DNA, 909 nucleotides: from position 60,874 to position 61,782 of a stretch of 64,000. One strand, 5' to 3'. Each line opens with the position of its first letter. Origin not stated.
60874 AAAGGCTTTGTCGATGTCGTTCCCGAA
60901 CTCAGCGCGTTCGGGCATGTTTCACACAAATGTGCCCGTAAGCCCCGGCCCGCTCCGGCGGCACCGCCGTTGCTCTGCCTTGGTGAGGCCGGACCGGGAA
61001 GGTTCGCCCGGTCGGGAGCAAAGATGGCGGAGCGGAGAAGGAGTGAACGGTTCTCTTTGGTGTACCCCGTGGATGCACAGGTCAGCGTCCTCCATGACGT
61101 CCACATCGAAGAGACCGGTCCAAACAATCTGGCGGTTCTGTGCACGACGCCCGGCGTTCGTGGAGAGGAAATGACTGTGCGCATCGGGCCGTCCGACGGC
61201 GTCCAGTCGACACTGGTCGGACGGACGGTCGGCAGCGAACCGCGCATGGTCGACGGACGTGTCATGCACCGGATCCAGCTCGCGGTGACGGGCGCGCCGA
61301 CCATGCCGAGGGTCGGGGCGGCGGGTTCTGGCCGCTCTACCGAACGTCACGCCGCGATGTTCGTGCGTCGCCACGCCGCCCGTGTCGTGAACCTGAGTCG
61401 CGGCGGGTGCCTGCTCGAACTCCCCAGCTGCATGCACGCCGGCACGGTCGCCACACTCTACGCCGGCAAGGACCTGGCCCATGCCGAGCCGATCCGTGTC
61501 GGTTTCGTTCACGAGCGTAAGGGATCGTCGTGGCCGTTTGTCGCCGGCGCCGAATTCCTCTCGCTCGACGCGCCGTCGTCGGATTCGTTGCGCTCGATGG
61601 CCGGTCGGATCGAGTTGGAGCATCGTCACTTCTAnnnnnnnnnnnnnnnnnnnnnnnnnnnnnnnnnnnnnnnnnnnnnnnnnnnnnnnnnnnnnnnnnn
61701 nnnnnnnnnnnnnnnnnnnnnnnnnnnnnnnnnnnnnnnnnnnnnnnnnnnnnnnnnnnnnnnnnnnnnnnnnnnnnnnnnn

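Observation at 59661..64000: Sensor-less sigma-54 activator followed by PilZ, TPR-zinc-peptidase and an anchored Gly/Pro-rich protein: candidate c-di-GMP-to-sigma-54 control module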

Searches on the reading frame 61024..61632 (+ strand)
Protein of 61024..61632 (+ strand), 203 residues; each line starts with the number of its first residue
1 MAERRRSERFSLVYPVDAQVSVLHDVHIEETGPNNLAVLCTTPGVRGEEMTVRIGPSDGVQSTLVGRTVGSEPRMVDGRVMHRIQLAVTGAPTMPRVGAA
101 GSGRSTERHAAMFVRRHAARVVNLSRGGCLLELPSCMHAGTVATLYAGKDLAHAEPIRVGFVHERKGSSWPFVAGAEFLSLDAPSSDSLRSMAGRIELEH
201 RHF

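Call 4: search_protein_families(library=pfam, proteins=[window:61024-61632:+], max_evalue=0.01)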
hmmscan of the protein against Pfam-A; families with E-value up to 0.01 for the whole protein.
window:61024-61632:+ (203 aa): 1 family
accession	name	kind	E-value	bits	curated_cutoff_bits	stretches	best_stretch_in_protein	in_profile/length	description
PF07238.19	PilZ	-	0.00015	22.5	22.5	0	117-190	23-97/102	PilZ domain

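Call 6: search_protein_families(library=ncbifam, proteins=[window:61024-61632:+], max_evalue=0.01)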
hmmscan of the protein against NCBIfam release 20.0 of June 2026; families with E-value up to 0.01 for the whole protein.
window:61024-61632:+ (203 aa): 0 families

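Call 8: find_homologous_proteins(query=window:61024-61632:+, max_evalue=0.001)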
Query window:61024-61632:+ (203 aa): 16 proteins with E <= 0.001 among 508 candidates.
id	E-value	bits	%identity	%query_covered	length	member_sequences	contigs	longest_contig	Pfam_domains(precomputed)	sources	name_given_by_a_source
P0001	1.6e-121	421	94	100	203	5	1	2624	-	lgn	-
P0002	1.2e-118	412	99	93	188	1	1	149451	-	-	-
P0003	4.5e-105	368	83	100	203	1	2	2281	PF07238.20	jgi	jgi:hypothetical protein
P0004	3.4e-64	234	60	99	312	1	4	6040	-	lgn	-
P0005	4.9e-62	227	57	97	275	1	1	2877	-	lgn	-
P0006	1.6e-61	226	61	91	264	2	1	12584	-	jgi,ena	-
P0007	1.3e-55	206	49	99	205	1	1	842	-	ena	-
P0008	1.8e-55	206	54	99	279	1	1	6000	-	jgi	jgi:hypothetical protein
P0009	2.3e-55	205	55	99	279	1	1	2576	-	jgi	jgi:hypothetical protein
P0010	1.8e-51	193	48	98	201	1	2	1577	-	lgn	-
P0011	2.0e-49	186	49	97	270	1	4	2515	PF07238.20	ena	-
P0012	2.2e-49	186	51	93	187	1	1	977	-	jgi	jgi:hypothetical protein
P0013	4.8e-49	185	50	98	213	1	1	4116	PF07238.20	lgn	-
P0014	4.1e-48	182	50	98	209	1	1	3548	-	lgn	-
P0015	7.7e-47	178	45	98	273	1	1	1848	-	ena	-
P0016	1.7e-43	167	45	98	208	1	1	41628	-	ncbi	-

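Call 10: find_encoding_contigs(protein=P0016, flank=10000, max_places=3)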
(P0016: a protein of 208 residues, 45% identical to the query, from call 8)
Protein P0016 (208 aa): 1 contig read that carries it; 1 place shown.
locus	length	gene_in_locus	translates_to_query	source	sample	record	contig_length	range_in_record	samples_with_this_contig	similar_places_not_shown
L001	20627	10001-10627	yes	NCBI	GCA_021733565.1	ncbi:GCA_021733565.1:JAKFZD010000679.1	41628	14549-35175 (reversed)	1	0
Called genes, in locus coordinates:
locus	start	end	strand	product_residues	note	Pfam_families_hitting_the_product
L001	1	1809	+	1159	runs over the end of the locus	PF00580:UvrD-helicase, PF01443:Viral_helicase1 (faint), PF13245:AAA_19, PF13361:UvrD_C, PF13538:UvrD_C_2 (weak), PF12705:PDDEXK_1 (weak)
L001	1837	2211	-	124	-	PF12837:Fer4_6 (faint), PF13237:Fer4_10 (weak), PF14697:Fer4_21 (faint), PF12838:Fer4_7, PF13187:Fer4_9 (weak), PF12797:Fer4_2 (weak), PF00037:Fer4, PF13183:Fer4_8 (weak), +2 more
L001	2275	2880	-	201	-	PF18462:DUF5612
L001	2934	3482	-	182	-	PF08123:DOT1 (faint), PF02353:CMAS (weak), PF13847:Methyltransf_31, PF13649:Methyltransf_25, PF08241:Methyltransf_11 (weak)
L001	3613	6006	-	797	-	PF00041:fn3 (weak), PF05345:He_PIG, PF17963:Big_9 (weak), PF13573:SprB (faint)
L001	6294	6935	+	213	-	PF00406:ADK, PF13207:AAA_17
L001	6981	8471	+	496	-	PF02074:Peptidase_M32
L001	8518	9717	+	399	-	PF00158:Sigma54_activat, PF01078:Mg_chelatase (weak), PF13191:AAA_16 (weak), PF14532:Sigma54_activ_2, PF07728:AAA_5 (weak), PF25601:AAA_lid_14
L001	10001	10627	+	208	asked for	-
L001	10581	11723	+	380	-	PF07719:TPR_2 (faint), PF13428:TPR_14 (faint), PF14559:TPR_19, PF13432:TPR_16 (weak), PF13485:Peptidase_MA_2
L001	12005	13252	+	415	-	PF07589:PEP_exosort_dom (weak)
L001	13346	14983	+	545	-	PF00005:ABC_tran, PF00006:ATP-synt_ab (faint), PF02463:SMC_N (faint), PF13476:AAA_23 (faint), PF13555:AAA_29 (faint), PF00004:AAA (faint), PF12848:ABC_tran_Xtn, PF00005:ABC_tran, +1 more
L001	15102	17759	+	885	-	PF00069:Pkinase, PF01636:APH (faint), PF07714:PK_Tyr_Ser-Thr, PF03109:ABC1 (weak), PF26550:Tricorn_2nd (faint), PF07676:PD40, PF26549:Tricorn_N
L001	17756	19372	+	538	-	PF16697:Yop-YscD_cpl, PF00498:FHA, PF13185:GAF_2, PF01590:GAF, PF07228:SpoIIE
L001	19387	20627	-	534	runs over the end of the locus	PF00009:GTP_EFTU, PF01926:MMR_HSR1 (weak), PF22042:EF-G_D2, PF03144:GTP_EFTU_D2, PF16658:RF3_C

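Call 11: find_encoding_contigs(protein=P0006, flank=10000, max_places=3)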
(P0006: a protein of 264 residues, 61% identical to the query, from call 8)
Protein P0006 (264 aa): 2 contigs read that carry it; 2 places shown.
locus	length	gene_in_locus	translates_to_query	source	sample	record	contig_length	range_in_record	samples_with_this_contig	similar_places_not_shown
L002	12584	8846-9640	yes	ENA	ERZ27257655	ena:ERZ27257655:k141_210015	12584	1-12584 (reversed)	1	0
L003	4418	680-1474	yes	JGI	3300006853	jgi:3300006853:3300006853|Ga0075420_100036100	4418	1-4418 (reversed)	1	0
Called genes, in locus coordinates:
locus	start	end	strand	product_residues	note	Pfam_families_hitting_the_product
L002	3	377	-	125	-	?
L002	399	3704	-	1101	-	PF00041:fn3 (weak), PF05345:He_PIG, PF09136:Glucodextran_B (faint), PF13573:SprB (faint)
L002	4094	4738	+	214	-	PF00406:ADK, PF13207:AAA_17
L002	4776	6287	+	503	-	PF02074:Peptidase_M32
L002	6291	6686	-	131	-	PF07883:Cupin_2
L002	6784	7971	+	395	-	PF00158:Sigma54_activat, PF01078:Mg_chelatase (weak), PF13191:AAA_16 (weak), PF14532:Sigma54_activ_2, PF00004:AAA (faint), PF07728:AAA_5 (weak), PF25601:AAA_lid_14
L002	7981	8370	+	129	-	PF02643:DUF192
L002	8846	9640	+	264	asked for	-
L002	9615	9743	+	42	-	-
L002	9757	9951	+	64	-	PF04964:Flp_Fap (weak)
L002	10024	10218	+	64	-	-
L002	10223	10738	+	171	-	PF01478:Peptidase_A24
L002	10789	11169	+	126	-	PF07811:TadE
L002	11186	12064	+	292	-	PF08666:SAF, PF16976:RcpC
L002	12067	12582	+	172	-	?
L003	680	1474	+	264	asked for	-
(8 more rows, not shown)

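Call 13: find_related_loci(query=A1, collection=genome_contigs, flank=10000)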
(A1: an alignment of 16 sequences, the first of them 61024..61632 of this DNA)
Query A1 (203 aa) in genome_contigs; peptide patterns used: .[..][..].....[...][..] (x = any residue, [..] = any of these).
104 stretches matched a pattern, but none encodes a relative of the query by tblastn (E <= 1e-3).

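Call 14: find_related_loci(query=A1, collection=metagenome_contigs, flank=10000)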
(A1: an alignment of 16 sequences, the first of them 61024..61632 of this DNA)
Query A1 (203 aa) in metagenome_contigs; peptide patterns used: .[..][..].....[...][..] (x = any residue, [..] = any of these).
277 stretches matched a pattern; 2 encode a relative of the query (tblastn E <= 1e-3); 2 distinct loci.
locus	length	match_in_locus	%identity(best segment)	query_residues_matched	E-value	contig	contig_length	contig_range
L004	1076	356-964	91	1-203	3e-137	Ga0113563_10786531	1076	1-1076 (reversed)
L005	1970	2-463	53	47-199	2e-49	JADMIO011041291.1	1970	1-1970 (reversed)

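Call 15: find_encoding_contigs(protein=P0004, flank=10000, max_places=4)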
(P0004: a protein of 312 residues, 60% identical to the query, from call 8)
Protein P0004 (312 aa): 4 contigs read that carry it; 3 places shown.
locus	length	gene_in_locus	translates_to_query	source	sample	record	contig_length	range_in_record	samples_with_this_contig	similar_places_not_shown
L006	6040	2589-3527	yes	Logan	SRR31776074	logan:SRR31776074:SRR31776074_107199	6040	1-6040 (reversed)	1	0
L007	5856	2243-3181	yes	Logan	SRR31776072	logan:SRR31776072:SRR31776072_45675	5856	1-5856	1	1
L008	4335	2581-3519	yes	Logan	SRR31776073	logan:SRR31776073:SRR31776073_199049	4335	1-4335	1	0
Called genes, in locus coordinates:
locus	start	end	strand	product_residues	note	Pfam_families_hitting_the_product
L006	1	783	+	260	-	?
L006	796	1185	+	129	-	PF02643:DUF192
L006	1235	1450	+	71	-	-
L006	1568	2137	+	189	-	PF14378:PAP2_3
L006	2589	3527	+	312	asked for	-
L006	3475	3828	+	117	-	-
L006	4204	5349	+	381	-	PF07589:PEP_exosort_dom (weak)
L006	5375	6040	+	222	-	?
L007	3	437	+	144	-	?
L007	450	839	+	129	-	PF02643:DUF192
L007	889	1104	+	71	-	-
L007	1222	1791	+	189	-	PF14378:PAP2_3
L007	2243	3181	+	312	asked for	-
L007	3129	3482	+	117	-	-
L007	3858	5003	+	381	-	PF07589:PEP_exosort_dom (weak)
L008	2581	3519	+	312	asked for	-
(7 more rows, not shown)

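Call 16: find_encoding_contigs(protein=P0008, flank=10000, max_places=3)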
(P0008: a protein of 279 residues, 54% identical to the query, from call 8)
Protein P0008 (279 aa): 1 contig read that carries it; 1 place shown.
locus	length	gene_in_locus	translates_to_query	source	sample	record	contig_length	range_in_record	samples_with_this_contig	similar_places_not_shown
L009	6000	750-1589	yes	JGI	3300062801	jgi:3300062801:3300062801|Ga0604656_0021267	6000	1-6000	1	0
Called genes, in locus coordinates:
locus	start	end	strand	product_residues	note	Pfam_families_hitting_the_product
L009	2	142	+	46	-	?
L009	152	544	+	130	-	PF02643:DUF192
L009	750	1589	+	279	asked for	-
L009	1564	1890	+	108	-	-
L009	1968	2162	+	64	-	-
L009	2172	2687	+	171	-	PF01478:Peptidase_A24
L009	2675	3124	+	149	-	PF07811:TadE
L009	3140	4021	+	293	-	PF08666:SAF, PF16976:RcpC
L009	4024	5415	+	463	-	PF13629:T2SS-T3SS_pil_N, PF00263:Secretin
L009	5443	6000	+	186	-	?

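Call 17: find_encoding_contigs(protein=P0013, flank=10000, max_places=3)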
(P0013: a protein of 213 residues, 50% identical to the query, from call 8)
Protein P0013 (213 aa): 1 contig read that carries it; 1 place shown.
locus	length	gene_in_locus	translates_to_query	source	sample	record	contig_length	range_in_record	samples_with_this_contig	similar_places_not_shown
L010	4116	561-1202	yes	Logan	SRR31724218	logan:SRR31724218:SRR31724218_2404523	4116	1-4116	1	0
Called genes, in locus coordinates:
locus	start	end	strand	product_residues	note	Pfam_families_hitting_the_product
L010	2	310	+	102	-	?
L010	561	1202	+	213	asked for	PF07238:PilZ (faint)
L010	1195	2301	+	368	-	PF00515:TPR_1 (faint), PF07719:TPR_2 (faint), PF13181:TPR_8 (faint), PF13428:TPR_14 (faint), PF13432:TPR_16 (faint), PF14559:TPR_19, PF13485:Peptidase_MA_2 (weak)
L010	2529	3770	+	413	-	-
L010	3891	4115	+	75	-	?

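Call 18: find_encoding_contigs(protein=P0014, flank=10000, max_places=3)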
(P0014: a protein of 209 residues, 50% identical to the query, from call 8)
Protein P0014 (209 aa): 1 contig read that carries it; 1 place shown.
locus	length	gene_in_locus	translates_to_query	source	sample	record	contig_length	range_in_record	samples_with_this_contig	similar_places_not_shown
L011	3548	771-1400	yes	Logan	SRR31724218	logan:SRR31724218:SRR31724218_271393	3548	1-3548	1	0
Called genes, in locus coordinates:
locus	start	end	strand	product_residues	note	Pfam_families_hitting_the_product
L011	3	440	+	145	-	?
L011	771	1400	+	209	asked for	-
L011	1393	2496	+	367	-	PF07719:TPR_2 (faint), PF13428:TPR_14 (faint), PF14559:TPR_19, PF13432:TPR_16 (weak), PF13485:Peptidase_MA_2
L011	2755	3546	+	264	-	?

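Call 46: predict_structure(alignment_id=A1)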
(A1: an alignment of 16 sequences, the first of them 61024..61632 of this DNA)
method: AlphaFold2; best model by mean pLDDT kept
length: 203 residues; sequences in the alignment: 16
mean_pLDDT: 81.4   pTM: 0.70
mean pLDDT of the five models: 81.4, 80.4, 76.0, 74.1, 73.5
residues with pLDDT >= 90: 69; 70-90: 97; 50-70: 21; < 50: 16
segments of 3 or more residues with pLDDT < 50: 1-3, 95-107
pLDDT, mean of each block of 10 residues (from residue 1): 59 91 86 87 86 75 86 90 87 45 45 86 93 90 85 86 90 93 82 87 67
secondary structure, 60 per line:
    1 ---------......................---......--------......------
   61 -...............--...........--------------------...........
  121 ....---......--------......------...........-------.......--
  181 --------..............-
elements in order: E10-31 E35-40 E49-54 E62-76 E79-89 E110-124 E128-133 E142-147 E154-164 E172-178 H189-202

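Call 48: search_protein_representatives(alignment_id=A1)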
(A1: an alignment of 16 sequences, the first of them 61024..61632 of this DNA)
Query: 16 sequences, 207 profile positions. Proteins with E-value up to 0.001 (for the whole library): 617; up to 1e-10: 169; up to 1e-30: 13. The best 150 are listed.
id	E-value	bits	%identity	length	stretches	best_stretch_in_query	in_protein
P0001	5.2e-97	339.4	-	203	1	1-203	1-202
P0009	2.8e-93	327.3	-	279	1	1-205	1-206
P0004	4.0e-92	323.5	-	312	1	1-204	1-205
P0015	5.1e-86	303.5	-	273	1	2-203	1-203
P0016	1.9e-79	282.1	-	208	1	2-203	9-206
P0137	3.4e-75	268.2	-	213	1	3-203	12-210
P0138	2.5e-70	252.3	-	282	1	1-202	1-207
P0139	2.7e-68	245.6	-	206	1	1-204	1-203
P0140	1.8e-61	223.4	-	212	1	16-202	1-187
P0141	7.6e-59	214.8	-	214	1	1-203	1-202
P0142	4.9e-43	163.1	-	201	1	1-200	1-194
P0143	7.2e-40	152.8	-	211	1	1-99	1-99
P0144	1.3e-34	135.6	-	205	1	1-201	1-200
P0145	1.6e-30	122.2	-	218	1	1-204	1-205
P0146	1.7e-30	122.2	-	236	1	1-199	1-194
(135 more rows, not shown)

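Call 49: fold_search(model_id=the predicted structure, library=pdb)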
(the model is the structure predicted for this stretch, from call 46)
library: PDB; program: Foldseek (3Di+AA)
matches with E <= 10: 1259; with E <= 0.001: 6
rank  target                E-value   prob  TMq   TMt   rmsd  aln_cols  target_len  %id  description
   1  5vx6_B                5.7e-05  1.00  0.33  0.32  19.4       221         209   13  Structure of Bacillus subtilis Inhibitor of motility (MotI/DgrA) (released 2017-11-22)
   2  3kyf                  1.4e-04  1.00  0.34  0.31  23.1       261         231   11  Crystal structure of P4397 complexed with c-di-GMP (released 2010-04-14)
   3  5vx6_A                3.0e-04  1.00  0.33  0.32  17.7       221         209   15  Structure of Bacillus subtilis Inhibitor of motility (MotI/DgrA) (released 2017-11-22)
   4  5ejl                  3.7e-04  1.00  0.29  0.26  15.2       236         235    8  MrkH, A novel c-di-GMP dependence transcription regulatory factor. (released 2016-10-19)
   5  5kec_A                3.9e-04  1.00  0.29  0.26  18.4       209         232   12  Structure of K. pneumonia MrkH in its apo state. (released 2016-08-17)
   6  7mie                  9.7e-04  1.00  0.29  0.25  21.2       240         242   10  Crystal structure of the Borreliella burgdorferi PlzA protein in complex with c-di-GMP (released 2021-06-30)
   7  3kyg_A                1.1e-03  1.00  0.29  0.26  17.0       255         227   10  Crystal structure of VCA0042 (L135R) complexed with c-di-GMP (released 2010-04-14)
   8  5kec_D                1.3e-03  0.99  0.29  0.27  18.9       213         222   10  Structure of K. pneumonia MrkH in its apo state. (released 2016-08-17)
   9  5y6f                  1.4e-03  1.00  0.32  0.29  21.1       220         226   10  Crystal structure of YcgR in complex with c-di-GMP from Escherichia coli (released 2018-07-18)
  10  5ked_B                1.8e-03  0.99  0.29  0.26  18.8       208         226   11  Structure of the 2.65 Angstrom P2(1) crystal of K. pneumonia MrkH (released 2016-08-17)
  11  5ked_A                2.0e-03  1.00  0.30  0.27  19.1       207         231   10  Structure of the 2.65 Angstrom P2(1) crystal of K. pneumonia MrkH (released 2016-08-17)
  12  5kgo_A                3.1e-03  0.99  0.33  0.31  18.7       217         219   10  Structure of K. pneumonia MrkH-c-di-GMP complex (released 2016-08-17)
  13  5kgo_D                4.6e-03  0.99  0.29  0.27  17.8       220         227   10  Structure of K. pneumonia MrkH-c-di-GMP complex (released 2016-08-17)
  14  1yln                  6.9e-03  0.95  0.27  0.24  20.6       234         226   13  The Crystal Structure of the Protein of Unknown Function VCA0042 from Vibrio cholerae O1 (released 2005-03-08)
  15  2rde_B                8.1e-03  0.94  0.29  0.26  17.0       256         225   10  Crystal structure of VCA0042 complexed with c-di-GMP (released 2007-10-30)
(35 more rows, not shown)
